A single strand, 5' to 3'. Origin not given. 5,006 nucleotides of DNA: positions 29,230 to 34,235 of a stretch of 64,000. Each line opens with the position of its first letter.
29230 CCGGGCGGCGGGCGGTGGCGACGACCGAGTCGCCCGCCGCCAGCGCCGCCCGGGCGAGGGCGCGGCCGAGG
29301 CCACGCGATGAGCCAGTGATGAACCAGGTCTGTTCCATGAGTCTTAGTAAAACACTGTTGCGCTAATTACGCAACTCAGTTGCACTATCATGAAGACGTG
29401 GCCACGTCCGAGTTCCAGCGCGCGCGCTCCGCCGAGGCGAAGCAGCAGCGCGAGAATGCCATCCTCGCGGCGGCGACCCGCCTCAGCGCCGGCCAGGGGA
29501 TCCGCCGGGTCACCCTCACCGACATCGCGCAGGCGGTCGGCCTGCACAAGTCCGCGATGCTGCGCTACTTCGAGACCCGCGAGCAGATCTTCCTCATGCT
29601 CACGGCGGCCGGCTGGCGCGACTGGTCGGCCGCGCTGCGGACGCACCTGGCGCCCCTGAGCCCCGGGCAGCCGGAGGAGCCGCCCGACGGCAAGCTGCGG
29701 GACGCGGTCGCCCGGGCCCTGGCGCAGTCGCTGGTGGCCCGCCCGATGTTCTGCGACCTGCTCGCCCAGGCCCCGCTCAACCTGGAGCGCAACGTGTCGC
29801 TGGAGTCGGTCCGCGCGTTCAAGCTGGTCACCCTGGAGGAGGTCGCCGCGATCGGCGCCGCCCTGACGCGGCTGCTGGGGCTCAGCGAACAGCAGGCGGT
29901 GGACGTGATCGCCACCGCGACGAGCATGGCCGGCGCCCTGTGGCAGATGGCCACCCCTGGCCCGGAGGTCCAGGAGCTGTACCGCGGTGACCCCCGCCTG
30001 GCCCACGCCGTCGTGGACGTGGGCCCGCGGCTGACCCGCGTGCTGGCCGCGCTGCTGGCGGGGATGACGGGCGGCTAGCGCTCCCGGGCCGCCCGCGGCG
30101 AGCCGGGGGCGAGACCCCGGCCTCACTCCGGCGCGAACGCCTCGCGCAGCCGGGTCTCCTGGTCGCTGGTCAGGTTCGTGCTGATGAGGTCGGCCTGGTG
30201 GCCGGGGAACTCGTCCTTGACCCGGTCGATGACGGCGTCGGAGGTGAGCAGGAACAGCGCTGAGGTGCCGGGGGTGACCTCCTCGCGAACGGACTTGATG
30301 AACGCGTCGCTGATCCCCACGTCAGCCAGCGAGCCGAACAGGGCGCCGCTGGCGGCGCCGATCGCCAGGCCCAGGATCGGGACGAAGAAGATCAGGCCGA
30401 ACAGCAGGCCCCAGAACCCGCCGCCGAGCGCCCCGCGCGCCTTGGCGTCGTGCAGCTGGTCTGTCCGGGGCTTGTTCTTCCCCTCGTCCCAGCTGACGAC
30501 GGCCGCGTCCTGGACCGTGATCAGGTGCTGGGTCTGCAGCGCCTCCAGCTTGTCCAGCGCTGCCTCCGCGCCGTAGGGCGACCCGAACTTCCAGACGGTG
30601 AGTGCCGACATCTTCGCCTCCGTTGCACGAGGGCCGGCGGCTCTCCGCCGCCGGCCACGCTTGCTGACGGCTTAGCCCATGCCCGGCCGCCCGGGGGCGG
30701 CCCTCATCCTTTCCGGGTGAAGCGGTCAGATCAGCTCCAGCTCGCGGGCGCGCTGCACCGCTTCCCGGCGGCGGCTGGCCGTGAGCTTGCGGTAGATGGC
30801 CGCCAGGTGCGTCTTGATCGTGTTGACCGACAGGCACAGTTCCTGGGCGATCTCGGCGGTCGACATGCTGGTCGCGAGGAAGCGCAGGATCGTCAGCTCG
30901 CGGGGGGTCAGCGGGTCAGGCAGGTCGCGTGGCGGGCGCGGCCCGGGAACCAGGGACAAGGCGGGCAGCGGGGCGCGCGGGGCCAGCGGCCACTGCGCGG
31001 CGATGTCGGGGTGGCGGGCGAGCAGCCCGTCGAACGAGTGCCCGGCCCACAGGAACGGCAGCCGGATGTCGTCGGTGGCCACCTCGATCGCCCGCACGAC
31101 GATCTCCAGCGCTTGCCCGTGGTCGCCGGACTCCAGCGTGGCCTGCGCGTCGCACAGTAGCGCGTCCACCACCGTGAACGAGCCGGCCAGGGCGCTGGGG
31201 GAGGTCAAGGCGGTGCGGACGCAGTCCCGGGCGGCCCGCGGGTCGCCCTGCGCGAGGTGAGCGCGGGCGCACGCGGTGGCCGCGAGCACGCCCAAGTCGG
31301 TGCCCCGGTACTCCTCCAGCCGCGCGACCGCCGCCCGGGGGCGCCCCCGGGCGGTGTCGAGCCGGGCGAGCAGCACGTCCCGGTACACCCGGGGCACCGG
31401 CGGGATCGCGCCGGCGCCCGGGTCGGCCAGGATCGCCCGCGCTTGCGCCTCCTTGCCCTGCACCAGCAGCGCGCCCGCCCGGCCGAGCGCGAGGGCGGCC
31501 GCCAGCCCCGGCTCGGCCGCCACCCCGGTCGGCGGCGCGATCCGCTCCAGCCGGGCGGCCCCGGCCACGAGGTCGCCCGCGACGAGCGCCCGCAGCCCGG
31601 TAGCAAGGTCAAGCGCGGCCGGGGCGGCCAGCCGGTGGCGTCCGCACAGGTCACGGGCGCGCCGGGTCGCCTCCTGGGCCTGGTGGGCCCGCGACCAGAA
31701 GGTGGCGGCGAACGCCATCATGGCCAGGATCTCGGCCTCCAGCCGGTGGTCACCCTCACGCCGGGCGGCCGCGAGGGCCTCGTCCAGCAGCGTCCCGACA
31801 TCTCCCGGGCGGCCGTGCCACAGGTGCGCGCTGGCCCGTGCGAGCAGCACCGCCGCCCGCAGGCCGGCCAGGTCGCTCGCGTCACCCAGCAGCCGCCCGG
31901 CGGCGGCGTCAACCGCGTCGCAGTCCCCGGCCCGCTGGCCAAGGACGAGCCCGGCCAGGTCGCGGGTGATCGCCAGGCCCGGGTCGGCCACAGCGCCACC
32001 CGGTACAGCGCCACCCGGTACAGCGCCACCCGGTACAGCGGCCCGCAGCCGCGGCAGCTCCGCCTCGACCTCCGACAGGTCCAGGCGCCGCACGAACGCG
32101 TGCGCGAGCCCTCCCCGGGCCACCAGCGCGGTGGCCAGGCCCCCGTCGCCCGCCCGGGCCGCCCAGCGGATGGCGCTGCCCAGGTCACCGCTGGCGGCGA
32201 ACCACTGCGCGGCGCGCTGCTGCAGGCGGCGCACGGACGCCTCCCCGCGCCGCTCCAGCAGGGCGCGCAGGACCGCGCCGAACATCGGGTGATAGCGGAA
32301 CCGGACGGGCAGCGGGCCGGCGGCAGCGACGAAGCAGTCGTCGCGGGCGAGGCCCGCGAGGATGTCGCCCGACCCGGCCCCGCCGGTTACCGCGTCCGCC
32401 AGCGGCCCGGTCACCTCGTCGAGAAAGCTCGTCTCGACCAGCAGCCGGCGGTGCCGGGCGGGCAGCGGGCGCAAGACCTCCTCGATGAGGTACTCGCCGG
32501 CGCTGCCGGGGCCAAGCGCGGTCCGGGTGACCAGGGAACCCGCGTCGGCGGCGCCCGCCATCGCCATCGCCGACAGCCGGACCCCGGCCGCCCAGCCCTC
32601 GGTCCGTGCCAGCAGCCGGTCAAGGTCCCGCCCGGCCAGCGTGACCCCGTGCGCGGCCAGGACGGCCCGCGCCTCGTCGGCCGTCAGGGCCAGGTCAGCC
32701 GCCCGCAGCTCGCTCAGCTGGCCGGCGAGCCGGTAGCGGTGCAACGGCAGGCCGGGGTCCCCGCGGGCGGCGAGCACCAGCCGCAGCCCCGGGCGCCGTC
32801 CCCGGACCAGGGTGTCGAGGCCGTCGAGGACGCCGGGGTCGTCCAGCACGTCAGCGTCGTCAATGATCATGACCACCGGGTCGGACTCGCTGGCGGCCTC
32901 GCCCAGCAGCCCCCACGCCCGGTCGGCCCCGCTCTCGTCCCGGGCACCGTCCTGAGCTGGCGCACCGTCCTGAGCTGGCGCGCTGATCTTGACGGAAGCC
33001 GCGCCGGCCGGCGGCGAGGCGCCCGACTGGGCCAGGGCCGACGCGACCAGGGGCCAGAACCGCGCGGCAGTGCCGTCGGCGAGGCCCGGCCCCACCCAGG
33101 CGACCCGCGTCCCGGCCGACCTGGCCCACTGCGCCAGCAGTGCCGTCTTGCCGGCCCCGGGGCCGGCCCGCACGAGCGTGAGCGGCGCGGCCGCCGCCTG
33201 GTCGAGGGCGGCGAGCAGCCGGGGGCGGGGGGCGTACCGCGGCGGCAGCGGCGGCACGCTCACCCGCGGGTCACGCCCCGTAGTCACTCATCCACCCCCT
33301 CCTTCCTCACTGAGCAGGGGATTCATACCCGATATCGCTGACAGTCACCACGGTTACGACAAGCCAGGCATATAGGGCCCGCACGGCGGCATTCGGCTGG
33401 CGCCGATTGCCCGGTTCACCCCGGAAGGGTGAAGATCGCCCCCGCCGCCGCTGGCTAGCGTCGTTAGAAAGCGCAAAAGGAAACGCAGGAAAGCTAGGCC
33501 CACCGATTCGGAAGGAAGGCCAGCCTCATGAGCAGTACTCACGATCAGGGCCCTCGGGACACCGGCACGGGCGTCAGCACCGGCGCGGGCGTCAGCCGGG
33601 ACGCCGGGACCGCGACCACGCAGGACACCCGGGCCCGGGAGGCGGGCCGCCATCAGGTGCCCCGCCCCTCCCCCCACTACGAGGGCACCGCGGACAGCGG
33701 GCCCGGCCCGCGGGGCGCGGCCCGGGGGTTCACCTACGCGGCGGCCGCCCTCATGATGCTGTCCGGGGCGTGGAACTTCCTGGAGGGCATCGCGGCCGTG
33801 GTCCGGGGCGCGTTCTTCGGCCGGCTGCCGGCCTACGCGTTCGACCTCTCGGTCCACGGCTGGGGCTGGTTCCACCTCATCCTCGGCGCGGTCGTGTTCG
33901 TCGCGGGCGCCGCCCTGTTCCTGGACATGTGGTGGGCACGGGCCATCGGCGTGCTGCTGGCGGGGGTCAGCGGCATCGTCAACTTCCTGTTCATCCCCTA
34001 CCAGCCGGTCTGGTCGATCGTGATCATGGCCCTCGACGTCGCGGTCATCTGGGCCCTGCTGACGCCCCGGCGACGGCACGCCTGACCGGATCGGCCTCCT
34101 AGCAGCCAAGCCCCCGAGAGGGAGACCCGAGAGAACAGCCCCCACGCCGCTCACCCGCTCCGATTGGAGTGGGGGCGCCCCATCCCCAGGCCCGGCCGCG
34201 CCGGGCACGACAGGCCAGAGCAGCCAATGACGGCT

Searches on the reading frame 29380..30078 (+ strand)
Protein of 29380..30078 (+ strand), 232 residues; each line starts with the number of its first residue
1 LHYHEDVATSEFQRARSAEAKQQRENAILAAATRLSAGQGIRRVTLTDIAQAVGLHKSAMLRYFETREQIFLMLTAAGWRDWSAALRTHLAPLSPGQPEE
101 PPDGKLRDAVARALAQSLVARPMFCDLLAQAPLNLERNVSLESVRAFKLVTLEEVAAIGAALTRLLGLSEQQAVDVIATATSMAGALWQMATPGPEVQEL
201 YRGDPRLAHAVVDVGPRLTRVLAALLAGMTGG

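Call 37: search_protein_families(library=pfam, proteins=[window:29380-30078:+], max_evalue=0.001)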
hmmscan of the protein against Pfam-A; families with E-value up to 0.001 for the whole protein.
window:29380-30078:+ (232 aa): 3 families
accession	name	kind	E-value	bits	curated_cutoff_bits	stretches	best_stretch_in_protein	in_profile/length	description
PF17929.6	TetR_C_34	-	2.3e-32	112.1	26.3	1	109-228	1-120/120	Tetracyclin repressor-like, C-terminal domain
PF00440.29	TetR_N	-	1.5e-09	37.9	24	1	28-72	1-45/47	Bacterial regulatory proteins, tetR family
PF03972.19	MmgE_PrpD_N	-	0.00043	20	32.1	1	135-191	133-188/244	MmgE/PrpD N-terminal domain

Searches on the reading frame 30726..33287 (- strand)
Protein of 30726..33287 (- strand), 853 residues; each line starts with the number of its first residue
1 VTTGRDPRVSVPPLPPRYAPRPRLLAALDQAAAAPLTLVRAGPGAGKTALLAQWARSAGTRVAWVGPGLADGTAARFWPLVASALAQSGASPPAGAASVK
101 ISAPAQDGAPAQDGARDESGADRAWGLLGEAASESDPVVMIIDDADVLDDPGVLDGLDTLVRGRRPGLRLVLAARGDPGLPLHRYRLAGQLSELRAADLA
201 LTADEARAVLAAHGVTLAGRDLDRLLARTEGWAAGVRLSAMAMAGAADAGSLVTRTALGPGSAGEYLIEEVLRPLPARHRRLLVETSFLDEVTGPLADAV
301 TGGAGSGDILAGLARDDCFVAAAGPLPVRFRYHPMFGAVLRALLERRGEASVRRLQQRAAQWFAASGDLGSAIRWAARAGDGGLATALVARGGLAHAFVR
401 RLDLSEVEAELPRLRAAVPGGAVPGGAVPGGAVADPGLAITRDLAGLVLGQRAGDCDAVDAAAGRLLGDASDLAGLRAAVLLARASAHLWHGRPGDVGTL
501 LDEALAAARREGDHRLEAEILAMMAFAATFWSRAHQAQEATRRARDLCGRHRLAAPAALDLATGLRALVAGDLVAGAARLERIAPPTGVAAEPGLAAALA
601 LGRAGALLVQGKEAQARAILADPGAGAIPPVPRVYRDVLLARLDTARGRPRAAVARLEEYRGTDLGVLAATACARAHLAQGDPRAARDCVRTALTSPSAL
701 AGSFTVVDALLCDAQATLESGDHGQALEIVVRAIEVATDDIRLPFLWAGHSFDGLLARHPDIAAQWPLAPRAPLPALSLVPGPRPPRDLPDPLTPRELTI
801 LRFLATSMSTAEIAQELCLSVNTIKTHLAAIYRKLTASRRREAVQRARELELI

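Call 37: search_protein_families(library=pfam, proteins=[window:30726-33287:-], max_evalue=0.001)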
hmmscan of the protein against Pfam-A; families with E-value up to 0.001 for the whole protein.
window:30726-33287:- (853 aa): 3 families
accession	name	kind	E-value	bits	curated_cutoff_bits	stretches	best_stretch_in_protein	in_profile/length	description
PF00196.25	GerE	-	8.8e-15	54.5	23.5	1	791-846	1-56/57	Bacterial regulatory proteins, luxR family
PF13191.12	AAA_16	-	2.7e-09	38.2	32.6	1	23-167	11-162/167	AAA ATPase domain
PF08281.18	Sigma70_r4_2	-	0.00069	19.7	25.7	0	807-835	26-54/54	Sigma-70, region 4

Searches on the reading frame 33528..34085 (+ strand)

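Call 37: search_protein_families(library=pfam, proteins=[window:33528-34085:+], max_evalue=0.001)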
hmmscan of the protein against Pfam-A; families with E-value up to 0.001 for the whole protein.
window:33528-34085:+ (185 aa): 1 family
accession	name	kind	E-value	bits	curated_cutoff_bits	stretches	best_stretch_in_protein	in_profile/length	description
PF23636.1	DUF7144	-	6e-36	123.5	27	1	69-181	2-114/115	Domain of unknown function (DUF7144)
